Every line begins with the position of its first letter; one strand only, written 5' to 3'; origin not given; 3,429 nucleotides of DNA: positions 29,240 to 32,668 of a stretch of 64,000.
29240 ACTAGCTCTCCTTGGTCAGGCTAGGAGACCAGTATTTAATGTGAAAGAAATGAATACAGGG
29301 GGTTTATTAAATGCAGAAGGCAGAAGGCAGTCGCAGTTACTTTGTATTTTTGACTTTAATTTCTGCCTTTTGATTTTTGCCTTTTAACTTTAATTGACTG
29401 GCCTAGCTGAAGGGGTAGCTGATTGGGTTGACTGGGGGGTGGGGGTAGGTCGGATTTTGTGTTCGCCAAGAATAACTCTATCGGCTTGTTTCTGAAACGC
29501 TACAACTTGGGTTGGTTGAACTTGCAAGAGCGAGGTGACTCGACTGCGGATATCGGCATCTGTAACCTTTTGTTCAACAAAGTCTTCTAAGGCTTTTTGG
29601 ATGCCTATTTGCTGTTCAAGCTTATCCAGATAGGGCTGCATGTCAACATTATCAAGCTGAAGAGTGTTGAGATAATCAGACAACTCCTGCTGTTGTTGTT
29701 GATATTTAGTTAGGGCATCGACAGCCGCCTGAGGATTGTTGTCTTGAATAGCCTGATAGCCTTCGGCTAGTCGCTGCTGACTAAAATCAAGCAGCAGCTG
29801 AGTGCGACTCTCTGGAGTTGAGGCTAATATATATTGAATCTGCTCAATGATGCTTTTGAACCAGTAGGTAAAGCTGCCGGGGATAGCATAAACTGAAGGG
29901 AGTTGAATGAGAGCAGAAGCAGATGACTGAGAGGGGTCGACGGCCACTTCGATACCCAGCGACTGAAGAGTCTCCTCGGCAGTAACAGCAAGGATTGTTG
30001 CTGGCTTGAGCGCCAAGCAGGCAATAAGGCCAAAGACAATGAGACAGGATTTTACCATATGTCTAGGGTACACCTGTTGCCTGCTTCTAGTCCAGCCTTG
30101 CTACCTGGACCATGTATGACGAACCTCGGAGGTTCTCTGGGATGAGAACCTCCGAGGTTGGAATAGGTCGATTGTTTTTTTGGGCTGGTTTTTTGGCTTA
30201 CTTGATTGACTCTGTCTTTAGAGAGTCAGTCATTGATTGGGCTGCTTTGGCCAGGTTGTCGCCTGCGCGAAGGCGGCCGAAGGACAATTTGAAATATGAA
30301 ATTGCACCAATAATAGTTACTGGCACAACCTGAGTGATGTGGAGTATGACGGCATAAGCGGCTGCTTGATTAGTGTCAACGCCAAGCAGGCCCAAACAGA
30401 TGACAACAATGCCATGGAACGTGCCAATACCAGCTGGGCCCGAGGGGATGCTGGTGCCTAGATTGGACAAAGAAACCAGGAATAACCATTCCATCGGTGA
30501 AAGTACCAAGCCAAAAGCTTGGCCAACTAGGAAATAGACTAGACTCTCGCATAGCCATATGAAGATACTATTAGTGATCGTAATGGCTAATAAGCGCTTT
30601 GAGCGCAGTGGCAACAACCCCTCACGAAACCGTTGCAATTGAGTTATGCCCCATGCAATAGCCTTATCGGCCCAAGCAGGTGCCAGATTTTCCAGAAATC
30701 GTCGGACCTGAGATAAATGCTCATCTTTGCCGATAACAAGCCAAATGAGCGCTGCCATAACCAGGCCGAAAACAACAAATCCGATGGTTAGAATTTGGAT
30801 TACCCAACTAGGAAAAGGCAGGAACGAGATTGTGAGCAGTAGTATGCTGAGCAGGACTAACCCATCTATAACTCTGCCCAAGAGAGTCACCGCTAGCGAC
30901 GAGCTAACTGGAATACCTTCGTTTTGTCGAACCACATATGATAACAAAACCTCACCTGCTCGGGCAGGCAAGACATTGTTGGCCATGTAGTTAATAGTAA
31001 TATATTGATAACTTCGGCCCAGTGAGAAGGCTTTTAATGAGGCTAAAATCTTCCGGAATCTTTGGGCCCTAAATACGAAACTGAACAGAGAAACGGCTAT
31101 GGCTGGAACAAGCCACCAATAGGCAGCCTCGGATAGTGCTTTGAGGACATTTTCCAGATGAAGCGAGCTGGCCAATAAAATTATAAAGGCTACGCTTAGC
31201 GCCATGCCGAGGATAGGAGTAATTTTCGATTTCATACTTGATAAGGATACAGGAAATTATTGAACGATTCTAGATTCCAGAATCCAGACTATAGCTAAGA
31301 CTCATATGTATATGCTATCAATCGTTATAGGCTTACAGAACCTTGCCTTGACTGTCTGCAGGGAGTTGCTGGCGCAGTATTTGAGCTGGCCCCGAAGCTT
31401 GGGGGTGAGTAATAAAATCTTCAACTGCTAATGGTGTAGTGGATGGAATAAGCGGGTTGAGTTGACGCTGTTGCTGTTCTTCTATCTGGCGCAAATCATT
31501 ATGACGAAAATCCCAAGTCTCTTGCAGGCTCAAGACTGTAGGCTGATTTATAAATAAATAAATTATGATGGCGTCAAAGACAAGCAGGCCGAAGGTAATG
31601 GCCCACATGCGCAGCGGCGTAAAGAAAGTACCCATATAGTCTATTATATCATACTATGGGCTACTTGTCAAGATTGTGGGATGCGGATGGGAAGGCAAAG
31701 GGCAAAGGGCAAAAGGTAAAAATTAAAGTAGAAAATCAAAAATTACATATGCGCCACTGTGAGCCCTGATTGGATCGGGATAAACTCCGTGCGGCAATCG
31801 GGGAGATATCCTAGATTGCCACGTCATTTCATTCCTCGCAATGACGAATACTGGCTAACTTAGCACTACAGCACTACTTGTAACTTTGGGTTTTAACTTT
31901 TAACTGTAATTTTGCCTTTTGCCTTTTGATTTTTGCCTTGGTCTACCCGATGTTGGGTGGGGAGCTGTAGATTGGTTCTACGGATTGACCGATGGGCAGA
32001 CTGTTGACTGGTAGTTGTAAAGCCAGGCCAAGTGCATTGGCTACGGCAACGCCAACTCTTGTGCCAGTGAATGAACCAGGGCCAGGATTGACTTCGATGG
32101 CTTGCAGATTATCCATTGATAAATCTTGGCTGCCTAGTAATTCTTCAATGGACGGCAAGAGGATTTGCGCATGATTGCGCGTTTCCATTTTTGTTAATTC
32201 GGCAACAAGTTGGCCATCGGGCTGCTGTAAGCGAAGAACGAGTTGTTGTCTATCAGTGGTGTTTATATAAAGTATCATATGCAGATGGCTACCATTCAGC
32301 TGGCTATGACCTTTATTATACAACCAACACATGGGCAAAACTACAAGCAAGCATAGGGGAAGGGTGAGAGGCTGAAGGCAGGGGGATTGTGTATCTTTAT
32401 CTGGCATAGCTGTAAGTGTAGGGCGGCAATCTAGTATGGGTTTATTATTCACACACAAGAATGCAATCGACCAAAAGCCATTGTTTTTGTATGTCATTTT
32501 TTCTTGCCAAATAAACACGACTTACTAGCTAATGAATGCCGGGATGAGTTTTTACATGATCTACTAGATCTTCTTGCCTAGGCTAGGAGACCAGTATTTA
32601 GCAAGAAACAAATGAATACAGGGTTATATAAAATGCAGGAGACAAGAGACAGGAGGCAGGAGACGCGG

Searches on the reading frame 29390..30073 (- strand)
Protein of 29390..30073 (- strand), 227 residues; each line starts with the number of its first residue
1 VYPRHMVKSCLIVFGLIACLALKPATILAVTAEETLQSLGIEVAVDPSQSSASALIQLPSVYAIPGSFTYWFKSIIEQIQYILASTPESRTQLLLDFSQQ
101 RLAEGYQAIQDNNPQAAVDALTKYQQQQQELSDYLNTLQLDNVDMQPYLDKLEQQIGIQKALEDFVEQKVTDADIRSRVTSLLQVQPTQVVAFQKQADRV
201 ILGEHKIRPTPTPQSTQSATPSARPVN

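Call 9: search_protein_families(library=pfam, proteins=[window:29390-30073:-], max_evalue=0.01)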
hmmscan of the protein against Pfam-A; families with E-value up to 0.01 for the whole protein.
window:29390-30073:- (227 aa): 3 families
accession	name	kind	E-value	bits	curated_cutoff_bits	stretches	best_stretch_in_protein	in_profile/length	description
PF18915.5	DUF5667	-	3.2e-15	56.8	27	1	63-157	2-97/99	Domain of unknown function (DUF5667)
PF25607.1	DUF7939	-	0.0031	18.3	27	1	107-155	10-56/81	Domain of unknown function (DUF7939)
PF02561.19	FliS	-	0.0094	16.6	26.7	0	82-139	9-66/115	Flagellar protein FliS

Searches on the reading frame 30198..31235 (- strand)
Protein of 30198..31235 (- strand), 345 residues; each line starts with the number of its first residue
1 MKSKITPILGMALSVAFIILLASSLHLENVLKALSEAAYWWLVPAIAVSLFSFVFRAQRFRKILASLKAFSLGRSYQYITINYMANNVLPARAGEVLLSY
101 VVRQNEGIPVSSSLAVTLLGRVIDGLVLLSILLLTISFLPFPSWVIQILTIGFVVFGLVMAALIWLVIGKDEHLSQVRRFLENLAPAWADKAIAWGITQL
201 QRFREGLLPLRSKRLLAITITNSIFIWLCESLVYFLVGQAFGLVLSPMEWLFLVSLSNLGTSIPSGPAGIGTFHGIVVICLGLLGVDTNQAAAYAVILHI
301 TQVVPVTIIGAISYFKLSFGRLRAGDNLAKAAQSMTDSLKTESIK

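Call 9: search_protein_families(library=pfam, proteins=[window:30198-31235:-], max_evalue=0.01)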
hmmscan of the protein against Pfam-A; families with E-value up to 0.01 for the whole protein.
window:30198-31235:- (345 aa): 1 family
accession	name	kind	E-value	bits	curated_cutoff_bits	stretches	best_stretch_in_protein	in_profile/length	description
PF03706.18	LPG_synthase_TM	-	1.5e-50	172.9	33.4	1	8-310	2-302/302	Lysylphosphatidylglycerol synthase TM region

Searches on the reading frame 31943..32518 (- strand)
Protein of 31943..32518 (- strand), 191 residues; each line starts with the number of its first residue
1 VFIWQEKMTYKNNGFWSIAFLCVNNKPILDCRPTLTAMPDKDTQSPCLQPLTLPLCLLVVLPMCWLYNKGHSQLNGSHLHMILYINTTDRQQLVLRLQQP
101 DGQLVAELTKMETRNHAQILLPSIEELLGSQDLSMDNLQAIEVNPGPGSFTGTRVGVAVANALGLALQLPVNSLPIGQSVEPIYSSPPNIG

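Call 9: search_protein_families(library=pfam, proteins=[window:31943-32518:-], max_evalue=0.01)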
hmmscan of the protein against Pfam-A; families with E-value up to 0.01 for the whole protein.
window:31943-32518:- (191 aa): 1 family
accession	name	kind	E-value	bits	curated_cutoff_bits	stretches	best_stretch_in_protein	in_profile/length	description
PF00814.31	TsaD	-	5.8e-14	52.9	24.8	1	113-171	26-84/264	tRNA N6-adenosine threonylcarbamoyltransferase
